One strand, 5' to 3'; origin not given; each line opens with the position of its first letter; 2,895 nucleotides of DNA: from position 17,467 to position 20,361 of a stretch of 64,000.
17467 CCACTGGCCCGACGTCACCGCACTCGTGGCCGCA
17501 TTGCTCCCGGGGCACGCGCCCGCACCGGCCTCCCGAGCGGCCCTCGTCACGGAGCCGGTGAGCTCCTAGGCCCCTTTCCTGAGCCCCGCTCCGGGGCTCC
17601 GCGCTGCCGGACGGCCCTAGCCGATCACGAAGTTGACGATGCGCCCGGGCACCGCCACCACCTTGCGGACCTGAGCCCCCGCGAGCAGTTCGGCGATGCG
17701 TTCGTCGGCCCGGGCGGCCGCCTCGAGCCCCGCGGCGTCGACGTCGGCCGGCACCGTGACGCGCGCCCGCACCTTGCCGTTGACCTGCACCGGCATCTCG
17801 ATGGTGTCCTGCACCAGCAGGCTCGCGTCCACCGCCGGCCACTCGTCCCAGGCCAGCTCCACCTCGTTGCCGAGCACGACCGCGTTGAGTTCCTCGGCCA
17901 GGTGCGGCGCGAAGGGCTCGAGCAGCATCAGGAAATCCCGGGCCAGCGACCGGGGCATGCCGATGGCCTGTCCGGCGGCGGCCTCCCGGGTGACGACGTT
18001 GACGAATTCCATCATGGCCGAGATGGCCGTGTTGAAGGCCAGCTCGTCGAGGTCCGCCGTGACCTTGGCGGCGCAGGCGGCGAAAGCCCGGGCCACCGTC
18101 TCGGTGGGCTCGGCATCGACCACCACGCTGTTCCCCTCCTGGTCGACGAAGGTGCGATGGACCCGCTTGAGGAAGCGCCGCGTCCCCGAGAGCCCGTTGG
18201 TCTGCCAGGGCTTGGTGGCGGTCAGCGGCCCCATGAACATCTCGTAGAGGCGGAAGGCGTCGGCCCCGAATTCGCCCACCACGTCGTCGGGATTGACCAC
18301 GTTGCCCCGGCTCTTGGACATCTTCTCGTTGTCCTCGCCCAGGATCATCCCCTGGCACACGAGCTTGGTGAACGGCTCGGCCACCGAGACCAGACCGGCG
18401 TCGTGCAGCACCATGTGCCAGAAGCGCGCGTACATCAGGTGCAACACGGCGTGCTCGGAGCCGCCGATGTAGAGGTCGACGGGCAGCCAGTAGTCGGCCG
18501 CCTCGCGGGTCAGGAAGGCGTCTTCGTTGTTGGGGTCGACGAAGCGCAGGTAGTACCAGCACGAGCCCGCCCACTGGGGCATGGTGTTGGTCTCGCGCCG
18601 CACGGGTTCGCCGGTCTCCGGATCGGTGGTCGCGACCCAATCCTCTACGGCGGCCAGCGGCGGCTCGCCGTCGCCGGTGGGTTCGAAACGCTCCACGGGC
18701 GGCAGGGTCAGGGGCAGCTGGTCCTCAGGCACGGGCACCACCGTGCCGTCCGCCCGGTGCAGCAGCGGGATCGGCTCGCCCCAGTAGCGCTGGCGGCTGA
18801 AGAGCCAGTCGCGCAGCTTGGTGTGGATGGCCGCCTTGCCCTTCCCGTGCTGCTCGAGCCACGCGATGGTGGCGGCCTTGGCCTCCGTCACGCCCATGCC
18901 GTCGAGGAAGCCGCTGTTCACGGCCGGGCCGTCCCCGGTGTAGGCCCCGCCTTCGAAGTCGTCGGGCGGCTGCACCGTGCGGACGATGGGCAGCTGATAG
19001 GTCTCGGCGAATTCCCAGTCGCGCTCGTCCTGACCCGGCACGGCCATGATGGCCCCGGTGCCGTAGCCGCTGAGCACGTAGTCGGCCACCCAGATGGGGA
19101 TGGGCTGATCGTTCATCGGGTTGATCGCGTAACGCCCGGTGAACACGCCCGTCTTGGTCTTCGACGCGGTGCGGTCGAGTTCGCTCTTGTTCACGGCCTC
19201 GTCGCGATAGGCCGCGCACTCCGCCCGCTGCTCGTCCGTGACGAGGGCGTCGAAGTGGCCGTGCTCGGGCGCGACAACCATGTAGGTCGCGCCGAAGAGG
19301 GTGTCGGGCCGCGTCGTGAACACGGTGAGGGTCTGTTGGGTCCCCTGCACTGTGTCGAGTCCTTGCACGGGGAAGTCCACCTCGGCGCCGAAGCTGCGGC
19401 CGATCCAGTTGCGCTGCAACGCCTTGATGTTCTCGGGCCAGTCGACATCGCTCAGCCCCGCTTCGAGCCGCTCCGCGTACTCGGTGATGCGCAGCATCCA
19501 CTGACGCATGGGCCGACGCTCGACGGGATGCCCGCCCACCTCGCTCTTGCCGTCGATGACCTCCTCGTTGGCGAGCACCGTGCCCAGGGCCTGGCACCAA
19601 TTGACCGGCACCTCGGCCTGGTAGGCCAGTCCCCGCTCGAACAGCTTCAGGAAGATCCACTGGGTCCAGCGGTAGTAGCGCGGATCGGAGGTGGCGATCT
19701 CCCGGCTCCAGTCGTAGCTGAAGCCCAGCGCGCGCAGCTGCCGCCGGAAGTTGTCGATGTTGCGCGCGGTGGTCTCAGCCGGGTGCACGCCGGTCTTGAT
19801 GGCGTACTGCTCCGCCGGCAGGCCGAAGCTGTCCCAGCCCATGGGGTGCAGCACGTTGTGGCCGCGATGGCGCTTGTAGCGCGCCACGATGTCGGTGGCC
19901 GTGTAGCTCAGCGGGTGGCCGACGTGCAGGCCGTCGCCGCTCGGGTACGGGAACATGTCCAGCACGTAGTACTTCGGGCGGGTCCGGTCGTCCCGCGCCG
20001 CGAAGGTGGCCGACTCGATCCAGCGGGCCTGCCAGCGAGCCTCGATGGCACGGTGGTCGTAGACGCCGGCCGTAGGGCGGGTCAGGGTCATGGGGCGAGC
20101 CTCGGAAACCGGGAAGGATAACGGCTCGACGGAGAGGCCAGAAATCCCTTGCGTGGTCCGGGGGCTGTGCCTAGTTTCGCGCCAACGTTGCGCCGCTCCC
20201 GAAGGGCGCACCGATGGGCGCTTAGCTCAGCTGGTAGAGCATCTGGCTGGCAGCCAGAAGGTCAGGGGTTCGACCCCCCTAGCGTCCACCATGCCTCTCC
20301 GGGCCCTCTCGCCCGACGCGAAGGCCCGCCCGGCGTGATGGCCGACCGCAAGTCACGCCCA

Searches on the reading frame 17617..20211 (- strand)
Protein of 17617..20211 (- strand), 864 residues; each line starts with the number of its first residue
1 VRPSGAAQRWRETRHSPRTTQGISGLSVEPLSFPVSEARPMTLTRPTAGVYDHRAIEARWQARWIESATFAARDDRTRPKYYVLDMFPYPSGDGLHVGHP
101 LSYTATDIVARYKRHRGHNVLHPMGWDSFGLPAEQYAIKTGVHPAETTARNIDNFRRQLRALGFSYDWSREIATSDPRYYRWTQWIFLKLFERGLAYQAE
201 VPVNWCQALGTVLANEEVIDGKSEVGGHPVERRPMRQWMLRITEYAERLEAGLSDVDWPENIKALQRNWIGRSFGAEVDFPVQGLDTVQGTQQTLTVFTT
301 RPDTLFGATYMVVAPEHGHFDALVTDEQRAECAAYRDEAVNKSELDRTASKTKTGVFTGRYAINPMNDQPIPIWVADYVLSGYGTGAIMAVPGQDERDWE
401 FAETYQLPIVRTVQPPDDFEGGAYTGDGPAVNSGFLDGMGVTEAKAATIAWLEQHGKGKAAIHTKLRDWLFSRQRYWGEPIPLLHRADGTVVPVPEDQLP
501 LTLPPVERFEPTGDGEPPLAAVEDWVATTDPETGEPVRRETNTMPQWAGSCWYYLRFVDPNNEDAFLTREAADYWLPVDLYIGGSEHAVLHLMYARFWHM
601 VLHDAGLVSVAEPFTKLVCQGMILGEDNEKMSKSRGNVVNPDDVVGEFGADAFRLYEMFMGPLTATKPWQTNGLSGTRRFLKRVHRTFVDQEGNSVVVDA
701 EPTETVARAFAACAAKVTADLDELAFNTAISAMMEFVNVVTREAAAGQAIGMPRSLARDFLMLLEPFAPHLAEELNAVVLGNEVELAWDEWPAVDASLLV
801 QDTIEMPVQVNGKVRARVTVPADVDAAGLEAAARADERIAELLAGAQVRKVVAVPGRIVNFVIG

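Call 30: search_protein_families(library=pfam, proteins=[window:17617-20211:-], max_evalue=0.0001)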
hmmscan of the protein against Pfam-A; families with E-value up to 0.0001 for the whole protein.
window:17617-20211:- (864 aa): 4 families
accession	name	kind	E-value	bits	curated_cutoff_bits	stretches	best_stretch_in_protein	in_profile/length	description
PF13603.12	tRNA-synt_1_2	-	2.1e-58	197.3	25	1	267-452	1-184/185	Leucyl-tRNA synthetase, editing domain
PF00133.28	tRNA-synt_1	-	2.7e-50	171.8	22.7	2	60-269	2-224/414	tRNA synthetases class I (I, L, M and V)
PF09334.17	tRNA-synt_1g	-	2.9e-30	105.8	20.1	2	86-217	6-134/391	tRNA synthetases class I (M)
PF08264.19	Anticodon_1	-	3.8e-13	50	25.1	1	710-824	8-142/148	Anticodon-binding domain of tRNA ligase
